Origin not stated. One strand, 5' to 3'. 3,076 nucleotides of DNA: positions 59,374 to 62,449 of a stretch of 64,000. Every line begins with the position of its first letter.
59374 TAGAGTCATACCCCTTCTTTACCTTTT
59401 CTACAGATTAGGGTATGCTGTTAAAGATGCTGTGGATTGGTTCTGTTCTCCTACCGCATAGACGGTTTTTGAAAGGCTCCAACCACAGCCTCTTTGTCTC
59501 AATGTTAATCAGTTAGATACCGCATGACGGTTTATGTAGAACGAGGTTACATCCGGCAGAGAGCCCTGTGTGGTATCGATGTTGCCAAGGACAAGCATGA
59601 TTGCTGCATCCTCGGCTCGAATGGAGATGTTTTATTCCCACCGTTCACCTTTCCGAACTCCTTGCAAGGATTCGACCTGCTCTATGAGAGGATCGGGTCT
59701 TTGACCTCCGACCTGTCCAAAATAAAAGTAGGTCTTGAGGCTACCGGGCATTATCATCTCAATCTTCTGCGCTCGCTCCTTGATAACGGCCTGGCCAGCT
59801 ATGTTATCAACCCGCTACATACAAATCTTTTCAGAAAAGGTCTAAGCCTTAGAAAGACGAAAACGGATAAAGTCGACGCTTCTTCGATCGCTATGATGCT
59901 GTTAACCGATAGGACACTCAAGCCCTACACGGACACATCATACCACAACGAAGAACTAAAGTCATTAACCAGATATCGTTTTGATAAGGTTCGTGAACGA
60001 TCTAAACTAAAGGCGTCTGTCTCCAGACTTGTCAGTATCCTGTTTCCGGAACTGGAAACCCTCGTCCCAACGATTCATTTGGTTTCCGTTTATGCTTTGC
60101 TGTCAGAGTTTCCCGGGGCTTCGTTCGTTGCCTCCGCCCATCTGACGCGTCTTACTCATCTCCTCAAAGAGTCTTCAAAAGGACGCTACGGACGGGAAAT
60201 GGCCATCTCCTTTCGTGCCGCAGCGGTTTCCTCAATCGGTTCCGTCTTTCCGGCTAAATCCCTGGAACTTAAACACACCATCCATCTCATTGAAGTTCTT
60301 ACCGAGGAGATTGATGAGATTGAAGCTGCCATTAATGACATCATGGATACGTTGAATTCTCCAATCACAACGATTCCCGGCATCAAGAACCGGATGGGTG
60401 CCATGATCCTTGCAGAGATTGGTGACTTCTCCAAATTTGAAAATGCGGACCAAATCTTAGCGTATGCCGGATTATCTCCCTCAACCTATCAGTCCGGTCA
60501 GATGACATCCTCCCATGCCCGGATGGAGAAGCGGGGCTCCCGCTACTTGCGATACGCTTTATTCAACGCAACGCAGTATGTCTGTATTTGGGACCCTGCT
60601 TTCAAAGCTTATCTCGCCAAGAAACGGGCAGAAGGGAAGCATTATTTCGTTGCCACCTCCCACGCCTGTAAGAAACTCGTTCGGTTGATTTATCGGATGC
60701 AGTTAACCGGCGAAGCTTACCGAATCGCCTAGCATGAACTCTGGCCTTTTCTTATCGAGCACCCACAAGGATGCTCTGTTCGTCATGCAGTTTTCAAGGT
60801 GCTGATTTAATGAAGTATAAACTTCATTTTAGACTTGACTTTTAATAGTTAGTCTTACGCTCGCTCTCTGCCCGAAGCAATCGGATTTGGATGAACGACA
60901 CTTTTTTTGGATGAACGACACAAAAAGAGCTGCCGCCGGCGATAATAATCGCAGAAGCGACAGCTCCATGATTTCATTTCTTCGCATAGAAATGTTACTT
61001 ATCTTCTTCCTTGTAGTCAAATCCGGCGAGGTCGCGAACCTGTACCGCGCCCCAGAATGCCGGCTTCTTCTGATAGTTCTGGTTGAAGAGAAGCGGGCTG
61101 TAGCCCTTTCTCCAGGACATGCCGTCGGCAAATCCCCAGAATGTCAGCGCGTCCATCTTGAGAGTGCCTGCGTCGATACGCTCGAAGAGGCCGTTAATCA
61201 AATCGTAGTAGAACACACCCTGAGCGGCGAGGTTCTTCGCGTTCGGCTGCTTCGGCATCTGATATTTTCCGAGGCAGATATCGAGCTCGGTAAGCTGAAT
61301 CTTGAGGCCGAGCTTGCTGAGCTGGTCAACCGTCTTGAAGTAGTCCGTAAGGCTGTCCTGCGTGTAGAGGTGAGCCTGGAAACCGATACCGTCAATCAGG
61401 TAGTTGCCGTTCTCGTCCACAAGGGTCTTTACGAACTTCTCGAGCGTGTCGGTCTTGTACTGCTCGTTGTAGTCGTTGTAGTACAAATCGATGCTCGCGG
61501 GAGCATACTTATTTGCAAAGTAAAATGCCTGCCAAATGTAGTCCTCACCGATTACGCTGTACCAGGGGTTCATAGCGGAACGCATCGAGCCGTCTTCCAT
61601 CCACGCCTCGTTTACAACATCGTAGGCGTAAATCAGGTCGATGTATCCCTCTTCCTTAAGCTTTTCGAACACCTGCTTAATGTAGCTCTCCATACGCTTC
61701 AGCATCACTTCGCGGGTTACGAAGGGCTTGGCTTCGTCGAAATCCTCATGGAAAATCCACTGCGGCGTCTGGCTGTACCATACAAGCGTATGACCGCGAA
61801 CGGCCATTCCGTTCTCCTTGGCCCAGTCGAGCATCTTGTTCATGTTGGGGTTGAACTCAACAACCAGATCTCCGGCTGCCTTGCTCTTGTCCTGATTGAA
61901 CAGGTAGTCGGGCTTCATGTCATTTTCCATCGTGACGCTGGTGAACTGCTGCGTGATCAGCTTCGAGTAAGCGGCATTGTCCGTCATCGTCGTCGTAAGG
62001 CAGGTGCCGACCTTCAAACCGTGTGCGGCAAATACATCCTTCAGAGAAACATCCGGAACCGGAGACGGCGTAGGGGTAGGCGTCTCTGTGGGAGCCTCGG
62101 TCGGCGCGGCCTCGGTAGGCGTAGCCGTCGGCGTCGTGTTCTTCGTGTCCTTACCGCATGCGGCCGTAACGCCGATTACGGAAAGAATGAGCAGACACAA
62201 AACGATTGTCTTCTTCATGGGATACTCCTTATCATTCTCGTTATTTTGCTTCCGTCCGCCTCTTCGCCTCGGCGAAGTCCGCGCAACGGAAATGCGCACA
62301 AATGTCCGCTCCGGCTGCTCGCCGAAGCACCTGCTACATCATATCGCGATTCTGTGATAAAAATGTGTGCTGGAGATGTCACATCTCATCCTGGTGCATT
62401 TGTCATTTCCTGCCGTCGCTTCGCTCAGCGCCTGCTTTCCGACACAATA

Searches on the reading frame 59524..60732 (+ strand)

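Call 10: search_protein_families(library=pfam, proteins=[window:59524-60732:+])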
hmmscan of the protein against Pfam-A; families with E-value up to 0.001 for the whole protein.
window:59524-60732:+ (402 aa): 2 families
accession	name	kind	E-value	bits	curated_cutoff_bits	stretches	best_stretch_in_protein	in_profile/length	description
PF01548.23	DEDD_Tnp_IS110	-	3.4e-40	137.8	29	1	16-175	1-155/155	Transposase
PF02371.22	Transposase_20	-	2.1e-24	86.1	21.3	1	281-364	4-86/87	Transposase IS116/IS110/IS902 family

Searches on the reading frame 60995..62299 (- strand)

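Call 72: search_protein_families(library=pfam, max_evalue=0.00001, proteins=[window:60995-62299:-])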
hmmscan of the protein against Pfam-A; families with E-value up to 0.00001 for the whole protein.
window:60995-62299:- (434 aa): 1 family
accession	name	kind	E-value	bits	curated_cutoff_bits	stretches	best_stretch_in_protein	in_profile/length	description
PF00331.26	Glyco_hydro_10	-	6.3e-78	262.6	22.1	1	85-420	1-310/311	Glycosyl hydrolase family 10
